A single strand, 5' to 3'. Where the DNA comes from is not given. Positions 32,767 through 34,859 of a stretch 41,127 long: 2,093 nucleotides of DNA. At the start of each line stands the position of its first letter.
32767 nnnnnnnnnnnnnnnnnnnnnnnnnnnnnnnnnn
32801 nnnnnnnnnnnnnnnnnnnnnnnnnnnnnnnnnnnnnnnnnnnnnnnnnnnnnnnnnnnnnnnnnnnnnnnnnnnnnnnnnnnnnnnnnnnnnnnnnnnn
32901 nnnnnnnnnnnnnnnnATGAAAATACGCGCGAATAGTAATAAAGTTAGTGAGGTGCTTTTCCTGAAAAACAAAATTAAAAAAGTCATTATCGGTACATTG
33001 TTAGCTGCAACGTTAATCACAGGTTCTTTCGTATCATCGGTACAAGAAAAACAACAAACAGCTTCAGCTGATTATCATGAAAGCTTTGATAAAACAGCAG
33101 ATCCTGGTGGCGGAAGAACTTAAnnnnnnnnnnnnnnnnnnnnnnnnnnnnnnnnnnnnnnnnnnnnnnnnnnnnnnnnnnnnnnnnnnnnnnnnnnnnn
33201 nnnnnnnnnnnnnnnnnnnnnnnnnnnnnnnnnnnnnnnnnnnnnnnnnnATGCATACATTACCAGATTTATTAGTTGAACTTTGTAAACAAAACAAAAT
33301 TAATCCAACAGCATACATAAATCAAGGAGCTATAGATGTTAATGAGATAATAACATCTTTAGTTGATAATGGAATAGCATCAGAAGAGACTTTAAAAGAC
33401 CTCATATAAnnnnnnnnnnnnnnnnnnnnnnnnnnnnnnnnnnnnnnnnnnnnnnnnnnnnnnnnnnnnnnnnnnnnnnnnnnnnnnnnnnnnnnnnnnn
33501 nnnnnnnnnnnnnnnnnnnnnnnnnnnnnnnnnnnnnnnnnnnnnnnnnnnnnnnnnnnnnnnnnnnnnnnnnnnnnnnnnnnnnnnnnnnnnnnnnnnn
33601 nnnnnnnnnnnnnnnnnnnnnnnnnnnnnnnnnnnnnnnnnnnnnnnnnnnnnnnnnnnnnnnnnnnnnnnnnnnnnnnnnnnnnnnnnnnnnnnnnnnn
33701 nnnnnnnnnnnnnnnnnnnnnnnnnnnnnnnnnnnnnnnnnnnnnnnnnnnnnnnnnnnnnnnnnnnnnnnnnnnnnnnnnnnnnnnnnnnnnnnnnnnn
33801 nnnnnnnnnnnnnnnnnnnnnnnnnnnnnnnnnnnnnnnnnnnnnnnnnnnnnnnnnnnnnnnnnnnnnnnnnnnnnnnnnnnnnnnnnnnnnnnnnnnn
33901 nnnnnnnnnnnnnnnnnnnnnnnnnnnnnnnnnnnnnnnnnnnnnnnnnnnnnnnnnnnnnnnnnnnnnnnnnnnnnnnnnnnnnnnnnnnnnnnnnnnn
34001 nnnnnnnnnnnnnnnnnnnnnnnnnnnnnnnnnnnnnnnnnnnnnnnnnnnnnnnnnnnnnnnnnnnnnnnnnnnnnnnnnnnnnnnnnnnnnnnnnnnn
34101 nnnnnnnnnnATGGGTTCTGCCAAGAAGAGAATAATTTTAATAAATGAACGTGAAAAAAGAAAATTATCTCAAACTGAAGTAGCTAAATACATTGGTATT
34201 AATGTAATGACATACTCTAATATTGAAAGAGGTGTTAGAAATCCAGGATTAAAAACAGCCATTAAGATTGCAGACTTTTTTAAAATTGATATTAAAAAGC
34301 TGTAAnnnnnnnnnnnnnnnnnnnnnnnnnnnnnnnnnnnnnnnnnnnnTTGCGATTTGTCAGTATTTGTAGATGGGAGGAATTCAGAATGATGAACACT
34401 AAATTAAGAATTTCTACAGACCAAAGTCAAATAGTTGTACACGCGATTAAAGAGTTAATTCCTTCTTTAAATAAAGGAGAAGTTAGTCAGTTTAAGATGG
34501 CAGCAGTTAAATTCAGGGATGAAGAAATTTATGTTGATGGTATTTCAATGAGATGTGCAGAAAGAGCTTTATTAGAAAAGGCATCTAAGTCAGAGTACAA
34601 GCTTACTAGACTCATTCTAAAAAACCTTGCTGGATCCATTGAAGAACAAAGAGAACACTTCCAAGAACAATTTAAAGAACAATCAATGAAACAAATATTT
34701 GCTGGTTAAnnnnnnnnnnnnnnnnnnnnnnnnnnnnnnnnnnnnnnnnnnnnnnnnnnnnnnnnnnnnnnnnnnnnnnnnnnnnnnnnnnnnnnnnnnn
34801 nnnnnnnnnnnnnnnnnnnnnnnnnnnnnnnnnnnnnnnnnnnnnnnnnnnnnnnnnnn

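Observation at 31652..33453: Arbitrium-like peptide communication cassette (AimR-like receptor, secreted propeptide ending DPGGGRT, 52-aa ORF in AimX position) next to the plasmid replicon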

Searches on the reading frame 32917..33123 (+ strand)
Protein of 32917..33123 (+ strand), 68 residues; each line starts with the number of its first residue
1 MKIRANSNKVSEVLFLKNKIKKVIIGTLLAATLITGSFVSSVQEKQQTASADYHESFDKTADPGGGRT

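Call 3: search_protein_families(library=pfam, proteins=[window:32917-33123:+], max_evalue=1)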
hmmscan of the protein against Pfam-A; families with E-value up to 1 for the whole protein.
window:32917-33123:+ (68 aa): 4 families
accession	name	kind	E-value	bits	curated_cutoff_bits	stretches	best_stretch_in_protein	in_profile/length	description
PF02937.20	COX6C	-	0.0065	17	22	1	15-61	10-56/70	Cytochrome c oxidase subunit VIc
PF05296.19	TAS2R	-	0.0079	15.8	22.2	1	13-49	119-156/303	Taste receptor protein (TAS2R)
PF06800.18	Sugar_transport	-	0.089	12.6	26.3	1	16-52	104-142/280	Sugar transport protein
PF05309.16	TraE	-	0.095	12.6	24.8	1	1-48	1-47/182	TraE protein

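Call 4: search_protein_families(library=phrogs, proteins=[window:32917-33123:+], max_evalue=0.1)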
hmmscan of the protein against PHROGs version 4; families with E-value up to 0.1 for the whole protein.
window:32917-33123:+ (68 aa): 4 families
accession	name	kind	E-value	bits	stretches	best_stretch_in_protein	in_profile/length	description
phrog_2682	-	unknown function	0.0052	18.6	1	18-66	2-50/52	-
phrog_20687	-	unknown function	0.022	15.9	1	21-53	2-32/41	-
phrog_36083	-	unknown function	0.025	15.8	1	3-43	39-75/76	-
phrog_11880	-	unknown function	0.067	15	1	20-49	2-31/106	-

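Call 49: search_protein_families(library=ncbifam, proteins=[window:32917-33123:+], max_evalue=0.01)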
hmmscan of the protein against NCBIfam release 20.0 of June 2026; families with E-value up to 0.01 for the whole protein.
window:32917-33123:+ (68 aa): 1 family
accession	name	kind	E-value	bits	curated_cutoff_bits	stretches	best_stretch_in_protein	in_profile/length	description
NF033802.1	AimP_fam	subfamily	0.0014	18.8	35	1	21-54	2-35/43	lysogeny pheromone AimP family peptide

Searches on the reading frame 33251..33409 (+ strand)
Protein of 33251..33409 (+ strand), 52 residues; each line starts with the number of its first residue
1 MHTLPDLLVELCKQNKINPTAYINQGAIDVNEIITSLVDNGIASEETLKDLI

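Call 3: search_protein_families(library=pfam, proteins=[window:33251-33409:+], max_evalue=1)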
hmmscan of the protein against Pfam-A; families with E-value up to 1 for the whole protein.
window:33251-33409:+ (52 aa): 4 families
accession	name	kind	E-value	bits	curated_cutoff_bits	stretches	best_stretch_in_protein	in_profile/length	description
PF13817.11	DDE_Tnp_IS66_C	-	0.034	14.8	30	1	8-24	2-18/39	IS66 C-terminal element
PF23095.1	KH_NusA_C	-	0.05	14.1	34.2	1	27-51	31-55/59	Transcription termination/antitermination protein NusA, KH domain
PF23164.1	UBL_AVO1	-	0.091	13.1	27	1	3-36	30-68/91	AVO1 ubiquitin-like domain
PF03962.21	Mnd1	-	0.1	13.3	23.5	1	28-46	30-48/60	Mnd1 HTH domain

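Call 4: search_protein_families(library=phrogs, proteins=[window:33251-33409:+], max_evalue=0.1)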
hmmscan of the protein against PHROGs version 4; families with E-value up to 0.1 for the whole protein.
window:33251-33409:+ (52 aa): 0 families

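Call 45: search_dna_similar(query=window:33251-33406:+, collection=phages, mode=protein, max_evalue=10, max_rows=20)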
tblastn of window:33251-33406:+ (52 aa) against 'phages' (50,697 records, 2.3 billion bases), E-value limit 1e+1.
No match.

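Call 49: search_protein_families(library=ncbifam, proteins=[window:33251-33409:+], max_evalue=0.01)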
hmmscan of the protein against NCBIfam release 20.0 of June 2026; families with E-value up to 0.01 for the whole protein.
window:33251-33409:+ (52 aa): 0 families

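Call 100: predict_structure(protein=window:33251-33406:+)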
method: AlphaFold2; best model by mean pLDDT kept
length: 52 residues; sequences in the alignment: 1
mean_pLDDT: 84.3   pTM: 0.57
mean pLDDT of the five models: 84.3, 79.2, 76.9, 72.9, 71.5
residues with pLDDT >= 90: 7; 70-90: 41; 50-70: 4; < 50: 0
segments of 3 or more residues with pLDDT < 50: none
pLDDT, mean of each block of 10 residues (from residue 1): 79 87 83 90 86 66
secondary structure, 60 per line:
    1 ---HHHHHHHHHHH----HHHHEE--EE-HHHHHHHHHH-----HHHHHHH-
elements in order: H4-14 H19-22 H30-39 H45-51

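Call 105: fold_search(model_id=the predicted structure, library=pdb)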
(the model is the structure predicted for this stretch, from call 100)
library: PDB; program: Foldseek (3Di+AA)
matches with E <= 10: 8; with E <= 0.001: 0
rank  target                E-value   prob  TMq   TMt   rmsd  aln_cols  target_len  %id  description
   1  4lg3_A                6.5e+00  0.20  0.55  0.19   4.0        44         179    9  Crystal structure of a DUF487 family protein (DESPIG_00776) from Desulfovibrio piger ATCC 29098 at 2.49 A resolution (released 2013-08-21)
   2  8x7t_F                6.5e+00  0.11  0.49  0.06   5.1        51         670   14  MCM in the Apo state. (released 2024-01-17)
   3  4lg3_C                6.9e+00  0.18  0.55  0.18   4.0        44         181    9  Crystal structure of a DUF487 family protein (DESPIG_00776) from Desulfovibrio piger ATCC 29098 at 2.49 A resolution (released 2013-08-21)
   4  2cro                  6.9e+00  0.10  0.48  0.42   4.5        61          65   16  STRUCTURE OF PHAGE 434 CRO PROTEIN AT 2.35 ANGSTROMS RESOLUTION (released 1989-10-15)
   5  3fbl                  6.9e+00  0.06  0.38  0.26   8.1        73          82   18  Crystal structure of ORF132 of the archaeal virus Acidianus Filamentous Virus 1 (AFV1) (released 2009-11-10)
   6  4wzn_B                7.8e+00  0.04  0.34  0.18   5.1        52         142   25  CRYSTAL STRUCTURE OF THE 2B PROTEIN SOLUBLE DOMAIN FROM HEPATITIS A VIRUS (released 2015-01-28)
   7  1w4j_MODEL_1_A        8.3e+00  0.09  0.42  0.43   4.2        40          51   18  Peripheral-subunit binding domains from mesophilic, thermophilic, and hyperthermophilic bacteria fold by ultra (released 2005-07-20)
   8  4dmw                  8.9e+00  0.07  0.40  0.06   6.8        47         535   17  Crystal structure of the GT domain of Clostridium difficile toxin A (TcdA) in complex with UDP and Manganese (released 2012-07-18)

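Call 113: search_protein_families(library=padloc, proteins=[window:33251-33409:+], max_evalue=0.01)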
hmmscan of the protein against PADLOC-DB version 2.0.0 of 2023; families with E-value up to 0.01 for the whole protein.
window:33251-33409:+ (52 aa): 0 families

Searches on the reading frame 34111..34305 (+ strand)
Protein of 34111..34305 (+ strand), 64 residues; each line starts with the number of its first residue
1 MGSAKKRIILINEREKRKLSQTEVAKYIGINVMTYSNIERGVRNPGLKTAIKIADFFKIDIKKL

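Call 3: search_protein_families(library=pfam, proteins=[window:34111-34305:+], max_evalue=1)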
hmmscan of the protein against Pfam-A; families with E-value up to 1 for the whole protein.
window:34111-34305:+ (64 aa): 9 families
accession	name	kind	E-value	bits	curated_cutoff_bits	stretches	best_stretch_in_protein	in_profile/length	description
PF01381.28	HTH_3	-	7e-17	61.7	23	1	12-63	3-54/55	Helix-turn-helix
PF12844.13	HTH_19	-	6.1e-09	36.1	30.2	1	14-64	8-58/64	Helix-turn-helix domain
PF13560.12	HTH_31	-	1.4e-05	25.7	27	1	14-58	10-55/64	Helix-turn-helix domain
PF13443.12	HTH_26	-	0.00013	22.6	22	1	15-61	7-54/63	Cro/C1-type HTH DNA-binding domain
PF15731.11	MqsA_antitoxin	-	0.019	15.5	30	1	10-48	74-112/131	Antitoxin component of bacterial toxin-antitoxin system, MqsA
PF13413.12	HTH_25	-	0.024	14.9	24.6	1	10-40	2-32/62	Helix-turn-helix domain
PF13744.12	HTH_37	-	0.027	14.7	27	1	10-41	23-54/80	Helix-turn-helix domain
PF13384.12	HTH_23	-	0.031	14.5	24.6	1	5-40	5-39/50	Homeodomain-like domain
PF23631.1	DUF7143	-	0.051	13.9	27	1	25-57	75-107/160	Domain of unknown function (DUF7143)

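Call 4: search_protein_families(library=phrogs, proteins=[window:34111-34305:+], max_evalue=0.1)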
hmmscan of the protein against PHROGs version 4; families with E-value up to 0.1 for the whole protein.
window:34111-34305:+ (64 aa): 35 families (the best 25 are shown)
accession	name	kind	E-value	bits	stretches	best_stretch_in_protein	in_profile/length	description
phrog_8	-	transcription regulation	2.8e-14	54.4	1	11-59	82-130/346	transcriptional regulator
phrog_3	-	transcription regulation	4.8e-11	44.1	1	7-61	90-142/430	transcriptional repressor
phrog_1373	-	transcription regulation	2.7e-10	41.5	1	13-61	71-119/166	transcriptional regulator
phrog_4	-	transcription regulation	1.6e-09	38.3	1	10-62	140-189/400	transcriptional repressor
phrog_7241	-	transcription regulation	3.4e-09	37.8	1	13-64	69-120/122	transcriptional regulator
phrog_2104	-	unknown function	5.2e-07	30.8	1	14-50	48-84/103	-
phrog_5823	-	transcription regulation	1.6e-06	28.5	1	13-64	14-66/404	transcriptional regulator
phrog_25914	-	DNA, RNA and nucleotide metabolism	6e-06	27.3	1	14-62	34-82/96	HTH DNA binding protein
phrog_2967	-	transcription regulation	1.4e-05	25.8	1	12-61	17-66/225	transcriptional regulator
phrog_6223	-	transcription regulation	2.2e-05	25.4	1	8-57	10-57/73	transcriptional repressor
phrog_2439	-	transcription regulation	2.2e-05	24.5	1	9-61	11-63/367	transcriptional regulator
phrog_147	-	transcription regulation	3.3e-05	25.2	1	4-55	5-57/100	transcriptional regulator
phrog_2328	-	transcription regulation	7.2e-05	23.6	1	14-61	24-71/128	transcriptional repressor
phrog_11187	-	transcription regulation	0.00014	22.6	1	15-44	17-44/63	transcriptional regulator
phrog_1994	-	DNA, RNA and nucleotide metabolism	0.00048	21.1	1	12-63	6-57/170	DNA binding protein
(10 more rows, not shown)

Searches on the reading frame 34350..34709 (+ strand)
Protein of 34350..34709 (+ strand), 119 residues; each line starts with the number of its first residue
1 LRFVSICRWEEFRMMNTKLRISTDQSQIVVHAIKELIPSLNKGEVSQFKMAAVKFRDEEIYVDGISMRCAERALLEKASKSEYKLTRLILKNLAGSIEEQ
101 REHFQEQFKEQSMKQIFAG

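Call 11: search_protein_families(library=phrogs, proteins=[window:34350-34709:+], max_evalue=0.001)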
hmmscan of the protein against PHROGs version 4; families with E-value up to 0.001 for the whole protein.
window:34350-34709:+ (119 aa): 0 families

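Call 113: search_protein_families(library=padloc, proteins=[window:34350-34709:+], max_evalue=0.01)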
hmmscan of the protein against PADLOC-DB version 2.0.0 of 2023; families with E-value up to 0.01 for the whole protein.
window:34350-34709:+ (119 aa): 1 family
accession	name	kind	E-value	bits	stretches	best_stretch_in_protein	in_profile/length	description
PDLC03923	MkoB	-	0.0064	13.5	1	51-110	108-167/454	-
